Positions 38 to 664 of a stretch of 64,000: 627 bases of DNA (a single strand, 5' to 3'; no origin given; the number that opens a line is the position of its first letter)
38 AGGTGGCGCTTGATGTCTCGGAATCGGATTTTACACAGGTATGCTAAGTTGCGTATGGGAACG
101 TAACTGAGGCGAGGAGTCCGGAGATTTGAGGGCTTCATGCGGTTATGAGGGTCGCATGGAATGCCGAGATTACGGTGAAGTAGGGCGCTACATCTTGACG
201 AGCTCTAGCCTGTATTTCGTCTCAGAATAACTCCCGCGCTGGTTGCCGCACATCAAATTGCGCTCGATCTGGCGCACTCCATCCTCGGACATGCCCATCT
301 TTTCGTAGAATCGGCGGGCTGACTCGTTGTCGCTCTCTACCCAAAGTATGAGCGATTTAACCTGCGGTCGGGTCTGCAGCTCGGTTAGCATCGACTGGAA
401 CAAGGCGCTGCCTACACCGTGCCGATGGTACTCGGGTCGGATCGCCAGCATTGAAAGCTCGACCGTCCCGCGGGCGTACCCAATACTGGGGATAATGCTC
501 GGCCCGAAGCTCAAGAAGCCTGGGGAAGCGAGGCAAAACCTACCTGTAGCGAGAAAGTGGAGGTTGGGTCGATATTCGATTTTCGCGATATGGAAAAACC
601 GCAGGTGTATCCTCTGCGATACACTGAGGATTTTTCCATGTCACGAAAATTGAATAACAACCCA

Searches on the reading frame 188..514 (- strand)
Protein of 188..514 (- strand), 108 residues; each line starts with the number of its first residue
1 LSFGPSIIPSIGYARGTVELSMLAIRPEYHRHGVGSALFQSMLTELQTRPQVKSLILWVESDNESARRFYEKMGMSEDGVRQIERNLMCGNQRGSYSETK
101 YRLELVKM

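Call 30: search_protein_families(library=pfam, proteins=[window:188-514:-])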
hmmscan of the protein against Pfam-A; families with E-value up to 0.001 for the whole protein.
window:188-514:- (108 aa): 6 families
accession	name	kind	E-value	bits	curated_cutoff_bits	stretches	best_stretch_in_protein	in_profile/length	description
PF00583.31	Acetyltransf_1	-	6.5e-13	49.4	20.7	1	14-75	56-116/116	Acetyltransferase (GNAT) family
PF13673.13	Acetyltransf_10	-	2.3e-12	47.4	23.6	1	15-86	49-118/128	Acetyltransferase (GNAT) domain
PF13508.13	Acetyltransf_7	-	1.7e-09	38.3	27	1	17-74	29-81/84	Acetyltransferase (GNAT) domain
PF08445.16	FR47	-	2e-09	37.8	22.1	1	19-78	23-80/86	FR47-like protein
PF13302.13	Acetyltransf_3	-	5.2e-05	24.4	25.4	1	18-75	81-137/138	Acetyltransferase (GNAT) domain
PF13523.12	Acetyltransf_8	-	0.00047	20.2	27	1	23-79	85-141/145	Acetyltransferase (GNAT) domain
